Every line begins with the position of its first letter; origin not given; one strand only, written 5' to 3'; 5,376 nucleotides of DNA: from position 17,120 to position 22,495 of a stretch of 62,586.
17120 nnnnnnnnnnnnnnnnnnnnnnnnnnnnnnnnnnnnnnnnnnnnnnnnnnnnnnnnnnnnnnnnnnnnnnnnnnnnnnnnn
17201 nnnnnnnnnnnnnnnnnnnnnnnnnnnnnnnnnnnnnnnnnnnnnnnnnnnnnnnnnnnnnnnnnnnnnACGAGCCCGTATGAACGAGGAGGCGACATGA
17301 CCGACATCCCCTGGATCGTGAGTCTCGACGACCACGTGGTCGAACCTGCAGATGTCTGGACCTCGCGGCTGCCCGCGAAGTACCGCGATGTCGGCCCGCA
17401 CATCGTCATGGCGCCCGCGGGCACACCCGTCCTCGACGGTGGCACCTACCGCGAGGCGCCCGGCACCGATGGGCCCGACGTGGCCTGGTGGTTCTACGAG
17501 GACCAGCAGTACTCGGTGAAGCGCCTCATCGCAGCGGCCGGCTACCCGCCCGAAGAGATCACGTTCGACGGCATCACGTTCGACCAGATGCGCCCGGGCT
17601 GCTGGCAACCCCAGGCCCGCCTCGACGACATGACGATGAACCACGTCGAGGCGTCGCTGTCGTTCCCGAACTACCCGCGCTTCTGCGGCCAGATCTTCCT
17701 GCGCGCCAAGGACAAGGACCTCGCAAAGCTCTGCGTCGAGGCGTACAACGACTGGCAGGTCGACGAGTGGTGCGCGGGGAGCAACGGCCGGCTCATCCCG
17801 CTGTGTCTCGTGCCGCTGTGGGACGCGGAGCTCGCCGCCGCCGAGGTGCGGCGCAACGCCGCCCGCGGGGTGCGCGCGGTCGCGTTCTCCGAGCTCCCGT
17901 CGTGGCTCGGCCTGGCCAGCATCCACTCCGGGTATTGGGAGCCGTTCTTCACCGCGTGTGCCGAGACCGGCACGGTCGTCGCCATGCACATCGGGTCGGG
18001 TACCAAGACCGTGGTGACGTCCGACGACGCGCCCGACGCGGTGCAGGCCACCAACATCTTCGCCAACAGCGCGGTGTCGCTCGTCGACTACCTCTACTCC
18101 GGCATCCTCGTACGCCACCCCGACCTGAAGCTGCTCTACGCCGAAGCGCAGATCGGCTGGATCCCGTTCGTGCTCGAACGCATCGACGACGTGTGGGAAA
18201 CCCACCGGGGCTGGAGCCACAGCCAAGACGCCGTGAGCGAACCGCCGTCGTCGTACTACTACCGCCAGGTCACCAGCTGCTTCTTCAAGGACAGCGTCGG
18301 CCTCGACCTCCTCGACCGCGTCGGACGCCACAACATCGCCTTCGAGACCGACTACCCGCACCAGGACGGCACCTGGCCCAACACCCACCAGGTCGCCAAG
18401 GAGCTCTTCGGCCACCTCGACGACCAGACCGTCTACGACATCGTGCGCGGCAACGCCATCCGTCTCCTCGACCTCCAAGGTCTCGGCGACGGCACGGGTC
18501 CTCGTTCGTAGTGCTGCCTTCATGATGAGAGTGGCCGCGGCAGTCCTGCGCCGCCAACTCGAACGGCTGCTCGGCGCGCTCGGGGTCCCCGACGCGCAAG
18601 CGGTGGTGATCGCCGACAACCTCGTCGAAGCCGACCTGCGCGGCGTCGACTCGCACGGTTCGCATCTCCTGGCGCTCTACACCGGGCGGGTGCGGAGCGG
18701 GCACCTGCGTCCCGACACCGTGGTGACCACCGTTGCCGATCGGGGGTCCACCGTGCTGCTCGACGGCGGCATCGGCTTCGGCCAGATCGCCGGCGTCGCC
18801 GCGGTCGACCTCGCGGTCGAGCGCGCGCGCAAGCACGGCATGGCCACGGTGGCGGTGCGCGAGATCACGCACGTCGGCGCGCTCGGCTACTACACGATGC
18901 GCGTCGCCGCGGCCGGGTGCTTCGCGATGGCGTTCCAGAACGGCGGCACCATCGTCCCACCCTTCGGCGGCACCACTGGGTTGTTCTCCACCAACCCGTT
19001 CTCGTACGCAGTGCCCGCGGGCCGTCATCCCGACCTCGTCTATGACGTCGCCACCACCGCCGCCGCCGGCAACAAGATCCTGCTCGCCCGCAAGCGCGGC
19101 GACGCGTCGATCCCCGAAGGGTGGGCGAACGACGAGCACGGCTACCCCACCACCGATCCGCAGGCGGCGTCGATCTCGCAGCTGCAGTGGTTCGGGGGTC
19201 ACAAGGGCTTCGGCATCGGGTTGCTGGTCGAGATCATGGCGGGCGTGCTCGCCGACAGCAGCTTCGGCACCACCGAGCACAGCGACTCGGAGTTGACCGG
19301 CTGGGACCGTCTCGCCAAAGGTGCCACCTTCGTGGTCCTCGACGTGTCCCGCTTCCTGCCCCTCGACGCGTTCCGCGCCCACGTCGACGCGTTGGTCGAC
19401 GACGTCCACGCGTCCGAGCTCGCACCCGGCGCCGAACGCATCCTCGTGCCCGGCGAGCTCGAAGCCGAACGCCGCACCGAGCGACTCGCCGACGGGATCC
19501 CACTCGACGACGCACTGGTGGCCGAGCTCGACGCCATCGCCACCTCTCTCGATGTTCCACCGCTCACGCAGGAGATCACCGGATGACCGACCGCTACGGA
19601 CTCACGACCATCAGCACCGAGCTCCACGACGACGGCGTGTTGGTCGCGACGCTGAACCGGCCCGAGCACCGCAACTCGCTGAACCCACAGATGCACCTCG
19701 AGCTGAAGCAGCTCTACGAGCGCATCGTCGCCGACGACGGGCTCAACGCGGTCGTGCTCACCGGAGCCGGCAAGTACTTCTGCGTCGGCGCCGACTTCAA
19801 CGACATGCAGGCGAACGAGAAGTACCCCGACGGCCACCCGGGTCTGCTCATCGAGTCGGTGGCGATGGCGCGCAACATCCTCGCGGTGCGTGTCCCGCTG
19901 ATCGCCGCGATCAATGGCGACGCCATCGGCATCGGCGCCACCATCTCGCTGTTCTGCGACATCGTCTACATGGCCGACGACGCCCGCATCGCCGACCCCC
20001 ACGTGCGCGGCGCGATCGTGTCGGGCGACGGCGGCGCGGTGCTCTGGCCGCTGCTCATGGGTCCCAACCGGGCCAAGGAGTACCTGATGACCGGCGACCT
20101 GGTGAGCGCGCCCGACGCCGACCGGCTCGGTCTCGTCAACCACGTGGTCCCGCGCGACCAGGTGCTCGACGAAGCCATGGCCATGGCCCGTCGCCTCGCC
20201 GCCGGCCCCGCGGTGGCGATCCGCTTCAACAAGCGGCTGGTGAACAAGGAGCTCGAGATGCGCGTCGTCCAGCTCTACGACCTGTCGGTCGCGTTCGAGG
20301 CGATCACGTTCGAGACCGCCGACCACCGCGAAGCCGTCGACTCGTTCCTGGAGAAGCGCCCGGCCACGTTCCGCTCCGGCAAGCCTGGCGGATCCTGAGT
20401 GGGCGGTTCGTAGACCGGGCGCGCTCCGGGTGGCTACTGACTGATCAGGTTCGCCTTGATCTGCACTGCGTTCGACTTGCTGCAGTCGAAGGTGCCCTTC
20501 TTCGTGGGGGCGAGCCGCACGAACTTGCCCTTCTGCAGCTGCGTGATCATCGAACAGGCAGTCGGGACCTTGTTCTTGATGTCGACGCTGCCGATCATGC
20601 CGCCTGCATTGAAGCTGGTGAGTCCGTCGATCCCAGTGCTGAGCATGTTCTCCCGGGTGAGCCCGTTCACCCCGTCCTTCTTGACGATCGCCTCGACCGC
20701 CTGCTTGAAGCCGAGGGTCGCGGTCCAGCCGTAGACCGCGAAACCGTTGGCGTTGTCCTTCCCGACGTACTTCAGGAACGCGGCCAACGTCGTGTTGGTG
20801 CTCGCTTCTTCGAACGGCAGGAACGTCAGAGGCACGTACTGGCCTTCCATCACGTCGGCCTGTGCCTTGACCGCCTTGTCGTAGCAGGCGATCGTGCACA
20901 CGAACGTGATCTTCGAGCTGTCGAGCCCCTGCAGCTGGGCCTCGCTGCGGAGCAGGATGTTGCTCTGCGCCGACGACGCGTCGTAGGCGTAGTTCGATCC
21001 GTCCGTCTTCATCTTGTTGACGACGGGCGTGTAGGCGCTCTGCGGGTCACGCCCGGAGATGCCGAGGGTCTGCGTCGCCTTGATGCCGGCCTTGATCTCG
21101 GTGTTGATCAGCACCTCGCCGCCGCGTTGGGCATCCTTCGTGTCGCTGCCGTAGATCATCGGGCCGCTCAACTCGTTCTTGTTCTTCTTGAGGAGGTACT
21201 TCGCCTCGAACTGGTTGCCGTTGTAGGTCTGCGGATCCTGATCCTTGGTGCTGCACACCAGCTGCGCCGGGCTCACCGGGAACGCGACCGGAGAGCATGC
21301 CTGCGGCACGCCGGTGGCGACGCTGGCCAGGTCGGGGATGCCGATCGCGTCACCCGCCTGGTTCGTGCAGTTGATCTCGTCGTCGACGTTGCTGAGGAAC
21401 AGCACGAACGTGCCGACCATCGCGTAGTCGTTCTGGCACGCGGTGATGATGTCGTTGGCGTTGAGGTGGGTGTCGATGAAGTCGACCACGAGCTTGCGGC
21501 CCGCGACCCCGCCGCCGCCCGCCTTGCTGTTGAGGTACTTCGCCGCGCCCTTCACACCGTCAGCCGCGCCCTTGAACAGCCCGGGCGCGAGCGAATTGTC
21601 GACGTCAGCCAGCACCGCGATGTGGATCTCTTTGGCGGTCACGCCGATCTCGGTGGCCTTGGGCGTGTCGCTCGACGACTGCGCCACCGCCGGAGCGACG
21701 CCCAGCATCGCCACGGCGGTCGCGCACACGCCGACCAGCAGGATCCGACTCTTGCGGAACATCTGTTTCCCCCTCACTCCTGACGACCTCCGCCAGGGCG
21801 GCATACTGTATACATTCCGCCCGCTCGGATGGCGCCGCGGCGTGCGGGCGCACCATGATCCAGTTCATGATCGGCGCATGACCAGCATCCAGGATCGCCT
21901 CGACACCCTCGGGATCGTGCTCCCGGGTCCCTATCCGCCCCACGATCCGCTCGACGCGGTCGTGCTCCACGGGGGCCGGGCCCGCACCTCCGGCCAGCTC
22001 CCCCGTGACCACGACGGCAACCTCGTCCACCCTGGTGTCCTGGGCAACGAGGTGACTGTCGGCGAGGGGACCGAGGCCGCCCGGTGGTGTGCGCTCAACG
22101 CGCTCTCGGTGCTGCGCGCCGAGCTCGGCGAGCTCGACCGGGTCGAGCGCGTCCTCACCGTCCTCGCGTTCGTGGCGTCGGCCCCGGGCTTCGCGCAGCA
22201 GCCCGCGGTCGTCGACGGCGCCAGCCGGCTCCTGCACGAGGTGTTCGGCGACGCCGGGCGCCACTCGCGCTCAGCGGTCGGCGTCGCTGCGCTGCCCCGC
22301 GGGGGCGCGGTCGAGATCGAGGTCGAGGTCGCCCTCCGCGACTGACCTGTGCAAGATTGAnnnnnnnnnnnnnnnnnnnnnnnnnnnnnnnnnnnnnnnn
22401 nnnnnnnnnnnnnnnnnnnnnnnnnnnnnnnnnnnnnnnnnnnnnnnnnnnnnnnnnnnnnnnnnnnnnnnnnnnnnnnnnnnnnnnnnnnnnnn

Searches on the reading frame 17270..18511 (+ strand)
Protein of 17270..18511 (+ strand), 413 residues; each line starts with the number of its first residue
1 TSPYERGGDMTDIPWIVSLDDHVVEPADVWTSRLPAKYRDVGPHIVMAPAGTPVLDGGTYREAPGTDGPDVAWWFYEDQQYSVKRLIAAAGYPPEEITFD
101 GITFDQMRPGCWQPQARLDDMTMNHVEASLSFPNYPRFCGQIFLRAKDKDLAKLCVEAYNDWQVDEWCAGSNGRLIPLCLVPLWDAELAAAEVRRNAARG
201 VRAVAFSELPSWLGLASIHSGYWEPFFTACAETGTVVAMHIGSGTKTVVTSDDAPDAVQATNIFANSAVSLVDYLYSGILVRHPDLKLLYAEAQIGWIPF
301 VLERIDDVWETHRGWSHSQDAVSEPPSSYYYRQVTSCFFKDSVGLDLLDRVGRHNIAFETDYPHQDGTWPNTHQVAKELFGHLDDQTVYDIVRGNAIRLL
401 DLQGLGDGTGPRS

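Call 65: search_protein_families(library=pfam, proteins=[window:17270-18511:+], max_evalue=0.00001)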
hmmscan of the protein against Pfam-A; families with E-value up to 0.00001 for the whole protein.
window:17270-18511:+ (413 aa): 1 family
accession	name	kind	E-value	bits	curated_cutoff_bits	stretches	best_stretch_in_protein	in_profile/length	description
PF04909.20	Amidohydro_2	-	4.7e-36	125.5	26.4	1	95-402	11-289/289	Amidohydrolase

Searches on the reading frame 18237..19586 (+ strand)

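Call 65: search_protein_families(library=pfam, proteins=[window:18237-19586:+], max_evalue=0.00001)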
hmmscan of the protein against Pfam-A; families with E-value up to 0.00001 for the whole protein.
window:18237-19586:+ (449 aa): 1 family
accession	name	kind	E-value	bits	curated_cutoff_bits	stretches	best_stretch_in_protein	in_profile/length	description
PF02615.19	Ldh_2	-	4.1e-104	348.7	38.8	1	100-431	2-332/333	Malate/L-lactate dehydrogenase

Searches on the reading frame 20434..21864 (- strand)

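Call 65: search_protein_families(library=pfam, proteins=[window:20434-21864:-], max_evalue=0.00001)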
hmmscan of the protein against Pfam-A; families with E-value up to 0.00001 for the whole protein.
window:20434-21864:- (476 aa): 1 family
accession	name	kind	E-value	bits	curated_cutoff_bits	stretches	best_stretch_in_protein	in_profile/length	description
PF13458.12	Peripla_BP_6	-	1.5e-17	64.7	31.7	1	79-446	1-342/343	Periplasmic binding protein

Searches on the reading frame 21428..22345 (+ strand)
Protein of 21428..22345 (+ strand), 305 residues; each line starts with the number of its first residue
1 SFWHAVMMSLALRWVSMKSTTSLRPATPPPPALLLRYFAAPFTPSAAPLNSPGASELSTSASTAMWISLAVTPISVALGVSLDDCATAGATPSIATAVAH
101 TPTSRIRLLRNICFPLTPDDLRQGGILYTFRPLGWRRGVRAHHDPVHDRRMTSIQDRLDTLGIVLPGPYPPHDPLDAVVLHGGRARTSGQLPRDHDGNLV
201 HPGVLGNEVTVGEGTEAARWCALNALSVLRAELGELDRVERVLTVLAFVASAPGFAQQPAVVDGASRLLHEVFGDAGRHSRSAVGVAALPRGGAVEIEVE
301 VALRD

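Call 65: search_protein_families(library=pfam, proteins=[window:21428-22345:+], max_evalue=0.00001)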
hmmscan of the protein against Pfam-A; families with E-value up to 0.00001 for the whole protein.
window:21428-22345:+ (305 aa): 2 families
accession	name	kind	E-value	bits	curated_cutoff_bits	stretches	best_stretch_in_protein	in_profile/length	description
PF14588.11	YjgF_endoribonc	-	2.1e-17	63.8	35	1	179-284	25-129/148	YjgF/chorismate_mutase-like, putative endoribonuclease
PF01042.26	Ribonuc_L-PSP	-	4e-11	43.4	27.3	1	177-300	13-118/121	Endoribonuclease L-PSP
